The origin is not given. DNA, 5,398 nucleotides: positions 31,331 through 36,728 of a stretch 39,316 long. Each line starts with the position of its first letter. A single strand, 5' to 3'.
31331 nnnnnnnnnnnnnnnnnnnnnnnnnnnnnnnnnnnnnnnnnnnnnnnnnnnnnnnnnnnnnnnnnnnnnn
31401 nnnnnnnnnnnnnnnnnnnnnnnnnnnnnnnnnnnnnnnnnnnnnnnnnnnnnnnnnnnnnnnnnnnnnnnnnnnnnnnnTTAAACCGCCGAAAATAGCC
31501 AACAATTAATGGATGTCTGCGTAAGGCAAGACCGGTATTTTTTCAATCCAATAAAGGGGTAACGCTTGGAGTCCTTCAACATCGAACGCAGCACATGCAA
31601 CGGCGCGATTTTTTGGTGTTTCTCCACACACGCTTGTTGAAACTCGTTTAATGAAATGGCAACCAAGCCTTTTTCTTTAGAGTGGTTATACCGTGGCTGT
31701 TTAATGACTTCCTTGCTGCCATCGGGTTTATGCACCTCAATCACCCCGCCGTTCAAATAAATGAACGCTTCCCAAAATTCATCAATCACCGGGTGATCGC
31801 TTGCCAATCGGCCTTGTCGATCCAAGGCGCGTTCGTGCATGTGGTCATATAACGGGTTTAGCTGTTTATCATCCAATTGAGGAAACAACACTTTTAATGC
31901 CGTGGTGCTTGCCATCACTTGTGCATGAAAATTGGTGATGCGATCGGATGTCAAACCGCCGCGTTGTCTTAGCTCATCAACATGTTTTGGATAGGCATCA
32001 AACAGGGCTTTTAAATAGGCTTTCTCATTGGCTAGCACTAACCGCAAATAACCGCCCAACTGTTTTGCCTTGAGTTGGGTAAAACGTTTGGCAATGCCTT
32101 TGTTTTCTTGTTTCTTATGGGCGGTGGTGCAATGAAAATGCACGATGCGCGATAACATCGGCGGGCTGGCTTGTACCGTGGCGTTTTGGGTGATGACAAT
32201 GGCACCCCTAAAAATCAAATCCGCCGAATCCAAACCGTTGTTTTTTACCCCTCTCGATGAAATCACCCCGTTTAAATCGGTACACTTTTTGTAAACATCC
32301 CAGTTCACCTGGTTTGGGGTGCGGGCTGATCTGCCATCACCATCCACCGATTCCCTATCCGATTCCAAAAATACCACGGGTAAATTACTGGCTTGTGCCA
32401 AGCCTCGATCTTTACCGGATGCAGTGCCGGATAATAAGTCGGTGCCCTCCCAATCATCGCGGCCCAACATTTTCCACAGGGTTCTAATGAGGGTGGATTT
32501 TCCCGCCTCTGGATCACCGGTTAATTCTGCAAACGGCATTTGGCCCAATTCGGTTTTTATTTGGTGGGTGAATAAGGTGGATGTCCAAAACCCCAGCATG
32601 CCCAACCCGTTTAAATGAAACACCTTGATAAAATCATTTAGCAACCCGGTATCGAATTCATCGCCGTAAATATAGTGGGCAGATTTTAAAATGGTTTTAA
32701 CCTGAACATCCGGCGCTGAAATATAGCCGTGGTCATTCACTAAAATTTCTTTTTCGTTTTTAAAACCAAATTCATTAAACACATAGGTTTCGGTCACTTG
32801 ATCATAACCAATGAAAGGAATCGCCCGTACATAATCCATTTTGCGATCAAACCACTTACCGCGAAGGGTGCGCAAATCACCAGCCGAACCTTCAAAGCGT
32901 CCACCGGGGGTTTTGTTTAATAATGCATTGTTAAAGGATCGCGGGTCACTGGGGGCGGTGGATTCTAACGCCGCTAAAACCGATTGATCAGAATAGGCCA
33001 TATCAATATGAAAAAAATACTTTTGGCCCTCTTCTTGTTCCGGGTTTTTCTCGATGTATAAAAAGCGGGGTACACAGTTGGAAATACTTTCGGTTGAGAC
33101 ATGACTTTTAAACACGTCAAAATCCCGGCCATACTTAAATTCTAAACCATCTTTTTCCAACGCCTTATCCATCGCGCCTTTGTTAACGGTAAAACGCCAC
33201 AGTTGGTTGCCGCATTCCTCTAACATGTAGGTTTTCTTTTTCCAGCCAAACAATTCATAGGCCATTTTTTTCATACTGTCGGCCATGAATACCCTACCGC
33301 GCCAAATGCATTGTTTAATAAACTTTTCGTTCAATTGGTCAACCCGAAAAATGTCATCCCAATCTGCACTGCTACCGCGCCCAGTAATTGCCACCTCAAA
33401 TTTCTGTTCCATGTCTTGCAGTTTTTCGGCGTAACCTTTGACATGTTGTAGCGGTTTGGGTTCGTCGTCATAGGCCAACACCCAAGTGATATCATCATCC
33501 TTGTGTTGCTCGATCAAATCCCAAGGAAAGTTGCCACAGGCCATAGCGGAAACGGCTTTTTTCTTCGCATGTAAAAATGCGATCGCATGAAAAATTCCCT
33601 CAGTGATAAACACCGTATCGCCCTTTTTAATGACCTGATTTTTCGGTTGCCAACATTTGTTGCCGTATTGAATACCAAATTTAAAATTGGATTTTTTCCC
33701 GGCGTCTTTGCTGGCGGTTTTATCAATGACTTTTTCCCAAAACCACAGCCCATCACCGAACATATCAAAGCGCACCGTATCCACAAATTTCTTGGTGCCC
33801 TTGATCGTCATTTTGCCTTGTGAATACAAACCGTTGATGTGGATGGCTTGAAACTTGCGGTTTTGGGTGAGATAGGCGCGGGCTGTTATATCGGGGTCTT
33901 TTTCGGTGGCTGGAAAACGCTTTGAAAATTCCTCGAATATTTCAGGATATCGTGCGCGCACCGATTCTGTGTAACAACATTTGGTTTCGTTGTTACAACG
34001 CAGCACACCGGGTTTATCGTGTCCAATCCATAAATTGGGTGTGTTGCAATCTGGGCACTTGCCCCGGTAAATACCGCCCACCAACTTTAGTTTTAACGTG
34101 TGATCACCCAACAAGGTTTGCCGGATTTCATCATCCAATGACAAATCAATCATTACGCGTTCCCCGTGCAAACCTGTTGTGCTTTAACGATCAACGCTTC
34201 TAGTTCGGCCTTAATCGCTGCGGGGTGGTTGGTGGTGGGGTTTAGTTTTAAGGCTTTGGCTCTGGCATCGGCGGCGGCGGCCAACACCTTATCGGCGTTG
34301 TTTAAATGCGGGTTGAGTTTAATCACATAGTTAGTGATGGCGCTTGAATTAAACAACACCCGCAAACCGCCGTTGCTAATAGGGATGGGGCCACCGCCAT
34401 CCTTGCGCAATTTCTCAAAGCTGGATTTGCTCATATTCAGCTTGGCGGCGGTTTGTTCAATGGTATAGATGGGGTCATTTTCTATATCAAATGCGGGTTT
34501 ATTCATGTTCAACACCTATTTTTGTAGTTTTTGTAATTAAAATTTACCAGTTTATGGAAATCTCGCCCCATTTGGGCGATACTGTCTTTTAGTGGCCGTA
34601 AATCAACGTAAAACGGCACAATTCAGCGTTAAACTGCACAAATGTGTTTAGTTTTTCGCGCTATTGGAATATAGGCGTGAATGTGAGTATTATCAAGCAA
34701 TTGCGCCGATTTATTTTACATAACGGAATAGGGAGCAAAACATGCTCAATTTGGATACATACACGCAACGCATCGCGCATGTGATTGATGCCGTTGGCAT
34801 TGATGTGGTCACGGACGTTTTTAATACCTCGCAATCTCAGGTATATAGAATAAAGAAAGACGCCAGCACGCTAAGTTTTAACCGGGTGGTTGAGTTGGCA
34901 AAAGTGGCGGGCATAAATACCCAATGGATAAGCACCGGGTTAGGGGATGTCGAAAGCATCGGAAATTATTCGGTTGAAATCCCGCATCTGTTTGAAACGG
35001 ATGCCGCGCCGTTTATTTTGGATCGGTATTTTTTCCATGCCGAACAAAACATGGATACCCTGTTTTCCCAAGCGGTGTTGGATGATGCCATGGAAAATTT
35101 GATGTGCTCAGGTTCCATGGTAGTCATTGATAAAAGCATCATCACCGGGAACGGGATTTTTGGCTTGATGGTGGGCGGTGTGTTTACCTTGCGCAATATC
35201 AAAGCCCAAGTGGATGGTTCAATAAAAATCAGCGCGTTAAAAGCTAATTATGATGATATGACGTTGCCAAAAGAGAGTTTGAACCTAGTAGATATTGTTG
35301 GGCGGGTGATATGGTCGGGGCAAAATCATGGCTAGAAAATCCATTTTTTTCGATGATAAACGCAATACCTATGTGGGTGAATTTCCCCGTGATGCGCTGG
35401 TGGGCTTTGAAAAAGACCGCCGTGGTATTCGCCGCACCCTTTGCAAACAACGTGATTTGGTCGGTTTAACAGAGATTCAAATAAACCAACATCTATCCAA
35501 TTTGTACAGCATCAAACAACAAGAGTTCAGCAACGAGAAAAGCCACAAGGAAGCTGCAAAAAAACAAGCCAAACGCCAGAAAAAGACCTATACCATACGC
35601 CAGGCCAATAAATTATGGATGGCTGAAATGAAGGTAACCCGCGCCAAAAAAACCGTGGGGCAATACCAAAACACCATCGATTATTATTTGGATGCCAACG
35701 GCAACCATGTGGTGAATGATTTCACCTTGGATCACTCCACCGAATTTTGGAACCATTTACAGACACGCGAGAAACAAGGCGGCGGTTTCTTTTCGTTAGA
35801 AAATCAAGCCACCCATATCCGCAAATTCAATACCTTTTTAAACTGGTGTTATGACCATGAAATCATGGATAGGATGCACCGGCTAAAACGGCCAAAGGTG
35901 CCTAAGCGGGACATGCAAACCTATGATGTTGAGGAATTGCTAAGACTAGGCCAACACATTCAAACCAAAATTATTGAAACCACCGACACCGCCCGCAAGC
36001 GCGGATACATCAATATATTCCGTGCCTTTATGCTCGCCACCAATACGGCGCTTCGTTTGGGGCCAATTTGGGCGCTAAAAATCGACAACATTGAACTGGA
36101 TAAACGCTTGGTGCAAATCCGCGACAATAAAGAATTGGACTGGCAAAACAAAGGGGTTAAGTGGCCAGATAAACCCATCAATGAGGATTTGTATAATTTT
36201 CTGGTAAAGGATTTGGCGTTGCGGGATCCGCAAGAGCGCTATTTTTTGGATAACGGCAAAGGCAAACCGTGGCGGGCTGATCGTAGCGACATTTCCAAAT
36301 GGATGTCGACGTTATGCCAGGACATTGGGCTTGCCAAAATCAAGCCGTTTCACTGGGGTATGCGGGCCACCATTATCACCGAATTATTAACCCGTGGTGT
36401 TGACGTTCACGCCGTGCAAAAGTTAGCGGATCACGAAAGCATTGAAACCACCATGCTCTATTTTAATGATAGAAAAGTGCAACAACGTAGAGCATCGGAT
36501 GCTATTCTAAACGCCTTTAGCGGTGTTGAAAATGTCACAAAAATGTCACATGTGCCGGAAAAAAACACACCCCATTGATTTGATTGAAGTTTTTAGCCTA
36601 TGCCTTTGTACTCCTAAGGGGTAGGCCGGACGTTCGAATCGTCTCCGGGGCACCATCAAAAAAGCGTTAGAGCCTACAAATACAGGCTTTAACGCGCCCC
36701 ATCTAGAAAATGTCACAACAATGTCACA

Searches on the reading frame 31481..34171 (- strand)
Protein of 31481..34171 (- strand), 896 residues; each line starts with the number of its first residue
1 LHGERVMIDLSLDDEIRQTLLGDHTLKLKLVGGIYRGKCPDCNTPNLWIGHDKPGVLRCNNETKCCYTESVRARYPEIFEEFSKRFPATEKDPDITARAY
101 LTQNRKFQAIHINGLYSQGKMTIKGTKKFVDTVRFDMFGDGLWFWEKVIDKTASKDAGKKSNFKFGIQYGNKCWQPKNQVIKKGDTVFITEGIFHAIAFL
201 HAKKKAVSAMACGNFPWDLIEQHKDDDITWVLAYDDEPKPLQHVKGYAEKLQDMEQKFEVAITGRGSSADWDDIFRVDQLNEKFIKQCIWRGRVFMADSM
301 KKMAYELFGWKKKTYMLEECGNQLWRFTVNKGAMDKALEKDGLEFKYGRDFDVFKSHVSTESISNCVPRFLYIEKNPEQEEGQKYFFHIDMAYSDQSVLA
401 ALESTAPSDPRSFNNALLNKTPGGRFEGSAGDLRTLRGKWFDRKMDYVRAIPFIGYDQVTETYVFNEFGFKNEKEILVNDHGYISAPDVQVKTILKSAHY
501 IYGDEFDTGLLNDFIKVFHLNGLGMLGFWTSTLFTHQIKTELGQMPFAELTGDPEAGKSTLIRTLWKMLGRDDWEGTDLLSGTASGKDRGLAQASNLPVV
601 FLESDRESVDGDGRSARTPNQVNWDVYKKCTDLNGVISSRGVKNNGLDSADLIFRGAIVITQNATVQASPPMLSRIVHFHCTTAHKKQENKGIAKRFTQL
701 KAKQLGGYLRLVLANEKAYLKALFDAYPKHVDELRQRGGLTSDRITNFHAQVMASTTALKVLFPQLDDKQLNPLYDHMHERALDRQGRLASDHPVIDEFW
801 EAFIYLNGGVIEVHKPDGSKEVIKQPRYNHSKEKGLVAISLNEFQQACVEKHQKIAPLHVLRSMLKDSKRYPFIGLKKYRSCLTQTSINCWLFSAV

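Call 9: search_protein_families(library=pfam, proteins=[window:31481-34171:-], max_evalue=0.001)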
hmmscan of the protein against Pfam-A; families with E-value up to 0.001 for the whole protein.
window:31481-34171:- (896 aa): 0 families

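Call 61: search_protein_families(library=ncbifam, proteins=[window:31481-34171:-], max_evalue=0.01)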
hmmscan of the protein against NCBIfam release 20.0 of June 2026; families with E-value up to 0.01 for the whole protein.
window:31481-34171:- (896 aa): 0 families

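Call 108: find_related_loci(query=A10, collection=viral_contigs, flank=10000)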
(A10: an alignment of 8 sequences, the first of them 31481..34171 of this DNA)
Query A10 (896 aa) in viral_contigs; peptide patterns used: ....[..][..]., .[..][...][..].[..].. (x = any residue, [..] = any of these).
236 stretches matched a pattern; 117 encode a relative of the query (tblastn E <= 1e-3); the best 80 are kept; 80 distinct loci.
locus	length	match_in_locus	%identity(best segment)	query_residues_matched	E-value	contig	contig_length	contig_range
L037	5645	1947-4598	42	10-894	0e+0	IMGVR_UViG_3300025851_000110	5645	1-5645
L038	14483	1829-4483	39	10-894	0e+0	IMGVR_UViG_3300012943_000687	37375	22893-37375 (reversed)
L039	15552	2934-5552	40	15-894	0e+0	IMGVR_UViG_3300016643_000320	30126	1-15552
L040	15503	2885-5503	40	15-894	0e+0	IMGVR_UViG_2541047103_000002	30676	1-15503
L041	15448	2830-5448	40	15-894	0e+0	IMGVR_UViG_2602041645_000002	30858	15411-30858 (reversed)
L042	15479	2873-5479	40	15-893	0e+0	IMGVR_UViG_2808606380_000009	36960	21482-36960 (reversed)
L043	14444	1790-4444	38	10-894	0e+0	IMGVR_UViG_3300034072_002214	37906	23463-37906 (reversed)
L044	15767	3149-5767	40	15-894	0e+0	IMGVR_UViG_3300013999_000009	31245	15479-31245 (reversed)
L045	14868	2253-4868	40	15-893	0e+0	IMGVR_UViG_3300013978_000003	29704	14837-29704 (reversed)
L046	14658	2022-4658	39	8-893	0e+0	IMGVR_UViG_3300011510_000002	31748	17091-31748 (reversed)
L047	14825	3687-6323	39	8-893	0e+0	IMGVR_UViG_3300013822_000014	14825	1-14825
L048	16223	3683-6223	40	34-893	0e+0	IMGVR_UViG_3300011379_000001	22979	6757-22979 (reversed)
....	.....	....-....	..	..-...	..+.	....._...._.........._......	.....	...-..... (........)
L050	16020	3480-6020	40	34-893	0e+0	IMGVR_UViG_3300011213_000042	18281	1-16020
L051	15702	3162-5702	40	34-893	0e+0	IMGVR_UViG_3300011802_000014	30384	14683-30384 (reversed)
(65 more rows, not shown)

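Call 119: search_dna_similar(query=window:31481-34171:-, collection=phages, mode=protein, max_evalue=1e-10, max_rows=12)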
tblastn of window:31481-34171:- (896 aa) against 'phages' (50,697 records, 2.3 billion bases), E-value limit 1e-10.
Records with a match: 40; places in all: 40; records where one place covers at least 80% of the query: 40.
Best place of each record, by identity: <60% 40.
By first word of the organism name: Pseudomonas 16; Ralstonia 14; Stenotrophomonas 2; Escherichia 2; Citexvirus 1; Halomonas 1; Bacillus 1; Uncultured 1; Microcystis 1; Bacteriophage 1.
By host as written in the record: Ralstonia solanacearum 11; - 5; Pseudomonas aeruginosa 4; Pseudomonas aeruginosa WH-SGI-V-07174 2; Pseudomonas aeruginosa (strain PA158) 2; Stenotrophomonas maltophilia 2; Pseudomonas aeruginosa 147 1; Pseudomonas aeruginosa BWKH67 1; and 12 more.
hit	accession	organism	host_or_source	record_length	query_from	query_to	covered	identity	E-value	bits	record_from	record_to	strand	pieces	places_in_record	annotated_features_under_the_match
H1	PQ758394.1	Pseudomonas phage phita81A/2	Pseudomonas aeruginosa 147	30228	37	893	96%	39.4%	0e+0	625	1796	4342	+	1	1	hypothetical protein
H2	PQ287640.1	Pseudomonas phage BIBS67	Pseudomonas aeruginosa BWKH67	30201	37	893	96%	39.3%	0e+0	624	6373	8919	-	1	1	DNA primase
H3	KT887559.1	Pseudomonas phage phi3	Pseudomonas aeruginosa WH-SGI-V-07174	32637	37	893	96%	39.3%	0e+0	624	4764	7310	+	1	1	hypothetical protein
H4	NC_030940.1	Pseudomonas phage phi3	Pseudomonas aeruginosa WH-SGI-V-07174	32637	37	893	96%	39.3%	0e+0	624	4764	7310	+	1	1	DNA primase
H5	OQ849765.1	Pseudomonas phage PaBSM-2607-JFK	Pseudomonas sp.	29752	36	893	96%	39.0%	0e+0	626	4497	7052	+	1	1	hypothetical protein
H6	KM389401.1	Pseudomonas phage F_HA1961sp/Pa1641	-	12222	34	895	96%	30.5%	1e-105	365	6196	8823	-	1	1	record has no annotation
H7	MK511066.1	Pseudomonas phage vB_Pae_BR319a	Pseudomonas aeruginosa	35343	34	895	96%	30.5%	1e-105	365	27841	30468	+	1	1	hypothetical protein (x2)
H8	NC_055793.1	Pseudomonas phage vB_Pae_BR319a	Pseudomonas aeruginosa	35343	34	895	96%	30.5%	1e-105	365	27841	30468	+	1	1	DNA primase | hypothetical protein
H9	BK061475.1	Pseudomonas phage vB_PaeM-D14A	Pseudomonas aeruginosa strain 1-13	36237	34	895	96%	30.5%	3e-105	364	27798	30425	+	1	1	Helicase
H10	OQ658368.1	Pseudomonas phage sp.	Pseudomonas aeruginosa PACL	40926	34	895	96%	30.4%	7e-104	361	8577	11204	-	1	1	hypothetical protein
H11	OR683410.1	Pseudomonas phage Sirocco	Pseudomonas aeruginosa 188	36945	34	895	96%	30.4%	2e-105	365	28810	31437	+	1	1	toprim domain-containing protein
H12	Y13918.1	Citexvirus phiCTX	Pseudomonas aeruginosa PA 158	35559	34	895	96%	30.4%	4e-105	364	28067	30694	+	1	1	none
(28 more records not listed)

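Call 120: get_annotated_region(hit=H4, flank=6000)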
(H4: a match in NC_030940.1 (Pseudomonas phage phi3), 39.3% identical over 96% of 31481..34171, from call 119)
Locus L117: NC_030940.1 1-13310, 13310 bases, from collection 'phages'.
description: Pseudomonas phage phi3, complete genome.
organism: Pseudomonas phage phi3 (NCBI taxid 1754217)
taxonomy: Viruses; Duplodnaviria; Heunggongvirae; Uroviricota; Caudoviricetes; Peduoviridae; Phitrevirus; Phitrevirus phi3
host: Pseudomonas aeruginosa WH-SGI-V-07174; source: hospital; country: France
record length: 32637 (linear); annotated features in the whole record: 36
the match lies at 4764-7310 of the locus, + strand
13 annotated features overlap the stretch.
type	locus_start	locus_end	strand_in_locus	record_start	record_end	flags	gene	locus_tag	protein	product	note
CDS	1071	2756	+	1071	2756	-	-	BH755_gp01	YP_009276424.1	Reverse transcriptase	reverse transcriptase (RNA-dependent DNA polymerase)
CDS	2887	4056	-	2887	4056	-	-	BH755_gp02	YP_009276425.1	integrase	phage integrase family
CDS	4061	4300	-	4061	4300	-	-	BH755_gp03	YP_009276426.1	transcriptional regulator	-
CDS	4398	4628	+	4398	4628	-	-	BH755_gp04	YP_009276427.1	Cox-like excisionase and repressor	-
CDS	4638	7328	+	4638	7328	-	-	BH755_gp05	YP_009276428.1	DNA primase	-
CDS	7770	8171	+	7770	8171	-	-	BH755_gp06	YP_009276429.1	hypothetical protein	-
CDS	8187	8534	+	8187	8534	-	-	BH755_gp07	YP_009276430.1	hypothetical protein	-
CDS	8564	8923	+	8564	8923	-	-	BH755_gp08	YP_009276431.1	hypothetical protein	-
CDS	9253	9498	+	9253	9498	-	-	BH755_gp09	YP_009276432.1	partition protein ATPase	-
CDS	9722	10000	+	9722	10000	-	-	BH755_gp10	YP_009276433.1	hypothetical protein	-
CDS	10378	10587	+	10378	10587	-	-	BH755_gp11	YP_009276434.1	hypothetical protein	-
CDS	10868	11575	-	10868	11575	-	-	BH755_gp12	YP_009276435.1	portal protein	PBSX family phage portal protein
CDS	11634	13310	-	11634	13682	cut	-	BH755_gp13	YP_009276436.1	terminase large subunit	Prophage PSSB64-01, putative phage terminase, ATPase subunit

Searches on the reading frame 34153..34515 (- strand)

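Call 9: search_protein_families(library=pfam, proteins=[window:34153-34515:-], max_evalue=0.001)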
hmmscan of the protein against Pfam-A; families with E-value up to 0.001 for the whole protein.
window:34153-34515:- (120 aa): 1 family
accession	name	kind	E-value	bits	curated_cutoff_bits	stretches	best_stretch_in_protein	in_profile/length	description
PF12728.13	HTH_17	-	0.00061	20.4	27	0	17-61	2-44/51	Helix-turn-helix domain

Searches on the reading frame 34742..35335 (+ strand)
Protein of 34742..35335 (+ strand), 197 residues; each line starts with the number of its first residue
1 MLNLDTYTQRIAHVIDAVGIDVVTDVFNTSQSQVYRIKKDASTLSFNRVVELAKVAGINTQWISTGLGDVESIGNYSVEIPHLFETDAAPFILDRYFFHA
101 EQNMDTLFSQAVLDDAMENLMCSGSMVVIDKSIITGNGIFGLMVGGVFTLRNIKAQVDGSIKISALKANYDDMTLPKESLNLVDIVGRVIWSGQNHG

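Call 9: search_protein_families(library=pfam, proteins=[window:34742-35335:+], max_evalue=0.001)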
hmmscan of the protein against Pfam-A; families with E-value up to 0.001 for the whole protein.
window:34742-35335:+ (197 aa): 1 family
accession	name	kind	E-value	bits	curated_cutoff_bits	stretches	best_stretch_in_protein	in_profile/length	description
PF00717.28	Peptidase_S24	-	3.6e-06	27.1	23.3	1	102-190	30-116/116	Peptidase S24-like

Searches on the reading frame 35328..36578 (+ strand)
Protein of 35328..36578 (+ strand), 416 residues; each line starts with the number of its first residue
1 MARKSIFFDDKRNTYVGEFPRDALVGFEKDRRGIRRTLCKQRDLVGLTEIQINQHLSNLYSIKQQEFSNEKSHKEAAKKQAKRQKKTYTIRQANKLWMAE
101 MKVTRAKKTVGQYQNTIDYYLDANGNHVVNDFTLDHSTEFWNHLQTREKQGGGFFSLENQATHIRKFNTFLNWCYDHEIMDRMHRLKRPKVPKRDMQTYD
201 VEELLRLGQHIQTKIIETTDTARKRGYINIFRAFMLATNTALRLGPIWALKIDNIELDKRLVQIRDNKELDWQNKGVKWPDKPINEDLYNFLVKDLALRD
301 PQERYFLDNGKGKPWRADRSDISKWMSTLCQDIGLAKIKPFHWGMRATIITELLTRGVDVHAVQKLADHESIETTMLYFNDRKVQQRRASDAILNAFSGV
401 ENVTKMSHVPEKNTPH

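Call 9: search_protein_families(library=pfam, proteins=[window:35328-36578:+], max_evalue=0.001)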
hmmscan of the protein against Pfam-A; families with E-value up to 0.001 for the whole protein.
window:35328-36578:+ (416 aa): 1 family
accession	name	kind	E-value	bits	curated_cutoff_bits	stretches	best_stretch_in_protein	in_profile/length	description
PF00589.27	Phage_integrase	-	4.5e-17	62.8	27.1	1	214-382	10-169/172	Phage integrase family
